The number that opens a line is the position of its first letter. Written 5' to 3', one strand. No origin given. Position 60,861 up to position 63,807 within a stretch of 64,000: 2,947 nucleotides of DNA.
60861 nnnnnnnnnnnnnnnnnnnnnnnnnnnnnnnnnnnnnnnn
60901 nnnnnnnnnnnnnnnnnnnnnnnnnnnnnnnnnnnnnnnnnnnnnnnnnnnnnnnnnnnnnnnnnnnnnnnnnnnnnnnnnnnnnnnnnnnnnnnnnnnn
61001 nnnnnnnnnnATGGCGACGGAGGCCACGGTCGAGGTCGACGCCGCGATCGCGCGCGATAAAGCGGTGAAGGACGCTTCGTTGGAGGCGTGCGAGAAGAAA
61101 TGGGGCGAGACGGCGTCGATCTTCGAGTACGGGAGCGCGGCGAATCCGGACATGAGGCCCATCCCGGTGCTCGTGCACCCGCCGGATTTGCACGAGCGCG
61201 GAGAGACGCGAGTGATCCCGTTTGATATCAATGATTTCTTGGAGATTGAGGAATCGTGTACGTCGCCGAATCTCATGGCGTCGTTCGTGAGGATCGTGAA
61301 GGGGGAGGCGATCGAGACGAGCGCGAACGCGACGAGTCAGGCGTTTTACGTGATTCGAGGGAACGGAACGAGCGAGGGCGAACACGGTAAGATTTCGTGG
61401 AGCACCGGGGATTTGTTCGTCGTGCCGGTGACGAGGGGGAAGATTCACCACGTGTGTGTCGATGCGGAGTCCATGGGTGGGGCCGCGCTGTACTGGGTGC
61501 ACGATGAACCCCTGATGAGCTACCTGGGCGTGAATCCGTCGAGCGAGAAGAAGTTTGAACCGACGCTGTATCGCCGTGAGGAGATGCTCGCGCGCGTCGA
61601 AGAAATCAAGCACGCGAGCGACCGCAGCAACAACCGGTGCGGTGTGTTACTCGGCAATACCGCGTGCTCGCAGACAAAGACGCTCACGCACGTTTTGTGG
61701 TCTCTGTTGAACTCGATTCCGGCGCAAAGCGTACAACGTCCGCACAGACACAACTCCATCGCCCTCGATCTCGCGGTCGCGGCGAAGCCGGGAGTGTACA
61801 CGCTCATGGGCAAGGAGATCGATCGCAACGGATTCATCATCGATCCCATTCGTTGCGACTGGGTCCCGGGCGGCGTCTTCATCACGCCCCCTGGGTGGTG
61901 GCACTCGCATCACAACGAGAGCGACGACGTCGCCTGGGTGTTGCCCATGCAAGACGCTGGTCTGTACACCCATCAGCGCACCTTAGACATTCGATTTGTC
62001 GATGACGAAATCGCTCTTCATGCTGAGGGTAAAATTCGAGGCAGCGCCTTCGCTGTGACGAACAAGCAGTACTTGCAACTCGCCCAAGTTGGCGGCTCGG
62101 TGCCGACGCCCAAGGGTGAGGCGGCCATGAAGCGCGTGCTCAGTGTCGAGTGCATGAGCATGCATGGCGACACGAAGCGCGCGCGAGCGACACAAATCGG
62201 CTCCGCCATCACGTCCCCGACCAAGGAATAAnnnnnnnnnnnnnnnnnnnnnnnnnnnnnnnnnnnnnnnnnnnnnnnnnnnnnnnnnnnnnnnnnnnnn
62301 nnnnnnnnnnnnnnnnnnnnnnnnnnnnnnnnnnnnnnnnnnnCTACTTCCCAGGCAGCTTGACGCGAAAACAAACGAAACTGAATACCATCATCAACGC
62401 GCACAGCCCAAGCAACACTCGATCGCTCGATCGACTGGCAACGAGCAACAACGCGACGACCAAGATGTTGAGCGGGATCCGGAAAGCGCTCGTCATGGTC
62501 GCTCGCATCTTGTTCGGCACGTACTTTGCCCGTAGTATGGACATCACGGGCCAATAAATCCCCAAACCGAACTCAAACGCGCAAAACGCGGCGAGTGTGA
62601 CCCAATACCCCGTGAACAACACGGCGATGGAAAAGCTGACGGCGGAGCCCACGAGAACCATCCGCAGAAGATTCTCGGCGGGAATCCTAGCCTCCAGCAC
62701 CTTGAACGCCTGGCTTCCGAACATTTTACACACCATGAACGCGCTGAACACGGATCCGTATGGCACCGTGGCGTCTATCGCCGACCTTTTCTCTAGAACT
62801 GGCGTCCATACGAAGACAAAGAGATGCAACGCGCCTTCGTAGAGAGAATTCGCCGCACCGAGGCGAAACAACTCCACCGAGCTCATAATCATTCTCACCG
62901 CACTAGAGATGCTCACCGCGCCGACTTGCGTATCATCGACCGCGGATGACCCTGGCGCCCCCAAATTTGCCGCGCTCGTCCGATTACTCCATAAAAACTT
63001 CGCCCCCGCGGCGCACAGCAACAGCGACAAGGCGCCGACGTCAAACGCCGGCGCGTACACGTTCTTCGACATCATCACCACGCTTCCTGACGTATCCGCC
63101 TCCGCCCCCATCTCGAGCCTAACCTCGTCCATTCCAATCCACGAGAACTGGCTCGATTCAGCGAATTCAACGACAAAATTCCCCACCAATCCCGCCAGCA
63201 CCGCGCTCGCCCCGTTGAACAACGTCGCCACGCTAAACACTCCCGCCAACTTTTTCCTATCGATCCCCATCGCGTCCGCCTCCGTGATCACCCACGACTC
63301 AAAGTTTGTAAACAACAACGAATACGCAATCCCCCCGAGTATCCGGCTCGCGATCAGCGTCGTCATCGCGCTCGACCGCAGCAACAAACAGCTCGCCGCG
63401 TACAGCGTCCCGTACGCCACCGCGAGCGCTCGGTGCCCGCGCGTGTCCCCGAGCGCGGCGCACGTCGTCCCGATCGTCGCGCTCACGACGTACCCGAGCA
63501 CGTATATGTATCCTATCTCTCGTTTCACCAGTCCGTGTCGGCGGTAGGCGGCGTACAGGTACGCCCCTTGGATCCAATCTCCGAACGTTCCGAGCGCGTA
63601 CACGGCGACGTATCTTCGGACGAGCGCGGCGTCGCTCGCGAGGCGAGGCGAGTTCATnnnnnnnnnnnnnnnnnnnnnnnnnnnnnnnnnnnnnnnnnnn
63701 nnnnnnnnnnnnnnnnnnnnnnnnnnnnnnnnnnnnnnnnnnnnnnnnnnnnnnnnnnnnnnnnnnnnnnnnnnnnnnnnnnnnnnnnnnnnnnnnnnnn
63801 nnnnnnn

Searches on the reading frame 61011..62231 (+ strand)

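Call 71: search_protein_families(library=pfam, proteins=[window:61011-62231:+], max_evalue=0.001)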
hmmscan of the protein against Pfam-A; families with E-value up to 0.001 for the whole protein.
window:61011-62231:+ (406 aa): 1 family
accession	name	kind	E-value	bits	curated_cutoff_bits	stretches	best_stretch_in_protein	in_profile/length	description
PF07883.17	Cupin_2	-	1e-07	32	27.2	0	92-141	2-51/70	Cupin domain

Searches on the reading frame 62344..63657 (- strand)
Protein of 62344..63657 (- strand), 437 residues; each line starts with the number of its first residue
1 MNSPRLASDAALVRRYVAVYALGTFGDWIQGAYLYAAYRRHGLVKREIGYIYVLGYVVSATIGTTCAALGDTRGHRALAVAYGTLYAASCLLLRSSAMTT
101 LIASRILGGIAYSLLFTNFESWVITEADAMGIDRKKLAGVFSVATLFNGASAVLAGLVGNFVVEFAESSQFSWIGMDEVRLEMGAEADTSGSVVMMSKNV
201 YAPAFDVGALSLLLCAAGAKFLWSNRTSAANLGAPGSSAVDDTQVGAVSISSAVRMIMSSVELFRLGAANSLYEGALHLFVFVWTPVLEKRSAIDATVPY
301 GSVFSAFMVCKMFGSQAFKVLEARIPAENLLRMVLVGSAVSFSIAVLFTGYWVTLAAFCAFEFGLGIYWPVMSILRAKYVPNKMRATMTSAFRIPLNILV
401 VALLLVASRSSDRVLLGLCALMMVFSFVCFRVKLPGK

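Call 71: search_protein_families(library=pfam, proteins=[window:62344-63657:-], max_evalue=0.001)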
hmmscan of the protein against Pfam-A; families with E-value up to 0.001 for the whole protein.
window:62344-63657:- (437 aa): 2 families
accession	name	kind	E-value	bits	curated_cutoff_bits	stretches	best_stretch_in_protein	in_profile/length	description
PF05631.20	MFS_5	-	3.5e-53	181.2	25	2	11-164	34-188/356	Sugar-tranasporters, 12 TM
PF07690.21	MFS_1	-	4.6e-14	52.5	33.4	2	19-393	4-336/347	Major Facilitator Superfamily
